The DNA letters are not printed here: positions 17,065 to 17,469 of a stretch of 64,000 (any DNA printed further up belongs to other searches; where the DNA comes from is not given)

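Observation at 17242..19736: Recurrent short peptide motif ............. on the cytoplasmic termini of unrelated respiratory proteins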

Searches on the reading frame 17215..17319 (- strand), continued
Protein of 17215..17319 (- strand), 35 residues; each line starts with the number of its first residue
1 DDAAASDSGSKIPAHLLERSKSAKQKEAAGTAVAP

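Call 80: list_cluster_members(proteins=[P0242, P0243, P0260, P0261, P0271, P0283, P0285, P0288, P0292, P0297])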
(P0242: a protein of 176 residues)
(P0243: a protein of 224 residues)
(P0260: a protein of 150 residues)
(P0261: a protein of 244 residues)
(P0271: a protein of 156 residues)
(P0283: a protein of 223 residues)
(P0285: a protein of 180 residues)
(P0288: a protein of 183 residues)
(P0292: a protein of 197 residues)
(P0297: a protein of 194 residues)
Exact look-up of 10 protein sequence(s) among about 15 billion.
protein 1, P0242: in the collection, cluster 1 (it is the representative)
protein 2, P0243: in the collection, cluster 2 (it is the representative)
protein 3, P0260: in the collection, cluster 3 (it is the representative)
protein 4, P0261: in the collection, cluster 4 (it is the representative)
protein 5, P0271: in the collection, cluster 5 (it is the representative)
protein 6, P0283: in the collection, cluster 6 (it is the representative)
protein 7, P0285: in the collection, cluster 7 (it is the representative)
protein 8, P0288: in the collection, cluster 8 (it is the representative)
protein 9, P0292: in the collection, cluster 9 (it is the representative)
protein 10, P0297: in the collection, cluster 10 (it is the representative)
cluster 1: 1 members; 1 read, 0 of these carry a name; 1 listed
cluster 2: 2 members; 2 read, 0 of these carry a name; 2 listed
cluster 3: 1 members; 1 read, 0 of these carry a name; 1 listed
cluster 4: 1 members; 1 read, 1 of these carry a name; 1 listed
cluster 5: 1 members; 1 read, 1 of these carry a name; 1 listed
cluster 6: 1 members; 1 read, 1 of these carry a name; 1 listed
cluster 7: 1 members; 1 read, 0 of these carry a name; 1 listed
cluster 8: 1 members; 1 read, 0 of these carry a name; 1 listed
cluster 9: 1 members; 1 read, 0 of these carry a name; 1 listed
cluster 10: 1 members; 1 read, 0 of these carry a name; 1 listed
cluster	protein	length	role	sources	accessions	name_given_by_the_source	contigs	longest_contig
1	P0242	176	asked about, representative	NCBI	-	-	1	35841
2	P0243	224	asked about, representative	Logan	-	-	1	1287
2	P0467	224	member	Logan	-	-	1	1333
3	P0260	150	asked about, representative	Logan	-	-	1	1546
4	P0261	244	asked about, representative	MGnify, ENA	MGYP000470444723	CR=1 FL=1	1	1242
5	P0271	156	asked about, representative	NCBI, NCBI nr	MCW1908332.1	MAG: hypothetical protein KIH63_003245 [Candidatus Saccharibacteria bacterium] | hypothetical protein [Candidatus Saccharibacteria bacterium]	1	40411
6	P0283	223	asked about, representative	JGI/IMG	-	hypothetical protein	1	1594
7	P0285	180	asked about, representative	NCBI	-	-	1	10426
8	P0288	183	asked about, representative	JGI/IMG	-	-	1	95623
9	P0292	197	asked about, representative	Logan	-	-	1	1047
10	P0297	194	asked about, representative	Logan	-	-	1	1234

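Call 81: list_cluster_members(proteins=[P0304, P0309, P0315, P0320, P0293, P0336, P0264, P0323, P0314, P0331])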
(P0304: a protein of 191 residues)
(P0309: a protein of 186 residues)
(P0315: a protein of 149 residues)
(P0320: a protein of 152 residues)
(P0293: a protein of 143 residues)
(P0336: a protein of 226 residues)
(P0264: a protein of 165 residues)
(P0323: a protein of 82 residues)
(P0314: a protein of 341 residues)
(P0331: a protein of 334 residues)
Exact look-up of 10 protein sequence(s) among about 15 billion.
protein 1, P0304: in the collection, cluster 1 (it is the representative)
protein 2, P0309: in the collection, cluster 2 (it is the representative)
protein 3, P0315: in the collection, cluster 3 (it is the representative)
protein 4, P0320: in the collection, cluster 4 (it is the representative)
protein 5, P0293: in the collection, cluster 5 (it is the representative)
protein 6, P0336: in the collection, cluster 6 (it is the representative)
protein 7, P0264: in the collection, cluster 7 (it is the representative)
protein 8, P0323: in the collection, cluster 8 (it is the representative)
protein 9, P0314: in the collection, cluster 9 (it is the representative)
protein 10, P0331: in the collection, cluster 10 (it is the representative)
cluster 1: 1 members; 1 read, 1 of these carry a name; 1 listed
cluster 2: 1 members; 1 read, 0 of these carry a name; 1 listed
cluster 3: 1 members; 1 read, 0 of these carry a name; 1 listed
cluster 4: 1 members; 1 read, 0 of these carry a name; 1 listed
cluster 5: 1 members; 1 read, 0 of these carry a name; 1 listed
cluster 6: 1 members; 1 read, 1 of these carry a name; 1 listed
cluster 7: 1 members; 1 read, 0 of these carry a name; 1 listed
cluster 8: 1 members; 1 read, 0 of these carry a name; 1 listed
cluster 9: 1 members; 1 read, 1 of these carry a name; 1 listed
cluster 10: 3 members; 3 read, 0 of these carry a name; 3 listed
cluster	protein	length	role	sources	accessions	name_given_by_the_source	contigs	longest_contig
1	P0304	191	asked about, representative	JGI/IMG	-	hypothetical protein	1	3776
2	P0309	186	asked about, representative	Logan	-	-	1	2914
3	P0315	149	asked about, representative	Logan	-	-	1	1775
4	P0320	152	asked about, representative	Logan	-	-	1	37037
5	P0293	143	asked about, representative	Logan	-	-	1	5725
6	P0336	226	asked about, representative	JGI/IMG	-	hypothetical protein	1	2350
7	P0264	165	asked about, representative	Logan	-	-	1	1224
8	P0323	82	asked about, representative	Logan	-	-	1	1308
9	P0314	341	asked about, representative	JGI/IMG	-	hypothetical protein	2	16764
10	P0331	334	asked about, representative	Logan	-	-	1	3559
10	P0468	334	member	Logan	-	-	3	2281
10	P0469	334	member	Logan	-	-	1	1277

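Call 82: find_encoding_contigs(protein=P0271, flank=10000, max_places=1)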
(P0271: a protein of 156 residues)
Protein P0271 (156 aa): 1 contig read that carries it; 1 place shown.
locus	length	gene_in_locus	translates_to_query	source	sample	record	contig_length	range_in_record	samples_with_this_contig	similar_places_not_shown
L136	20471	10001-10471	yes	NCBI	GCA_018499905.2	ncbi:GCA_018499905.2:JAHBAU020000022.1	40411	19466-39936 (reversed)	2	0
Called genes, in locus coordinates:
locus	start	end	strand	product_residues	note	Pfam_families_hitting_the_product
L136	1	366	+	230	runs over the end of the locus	PF00106:adh_short, PF08659:KR (weak), PF23441:SDR, PF13561:adh_short_C2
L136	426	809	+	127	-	PF07237:DUF1428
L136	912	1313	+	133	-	-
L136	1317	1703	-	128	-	PF00903:Glyoxalase, PF22677:Ble-like_N (faint)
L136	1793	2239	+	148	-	PF08818:DUF1801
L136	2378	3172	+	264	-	PF01794:Ferric_reduct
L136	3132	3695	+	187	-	-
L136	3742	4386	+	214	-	PF07987:DUF1775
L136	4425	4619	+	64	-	-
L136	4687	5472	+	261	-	PF01551:Peptidase_M23 (weak)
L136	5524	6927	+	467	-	PF00929:RNase_T, PF01541:GIY-YIG (weak), PF27096:UvrC_M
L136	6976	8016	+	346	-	PF00561:Abhydrolase_1, PF12146:Hydrolase_4 (faint)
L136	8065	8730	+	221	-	PF02567:PhzC-PhzF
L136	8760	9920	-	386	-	-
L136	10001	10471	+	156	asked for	-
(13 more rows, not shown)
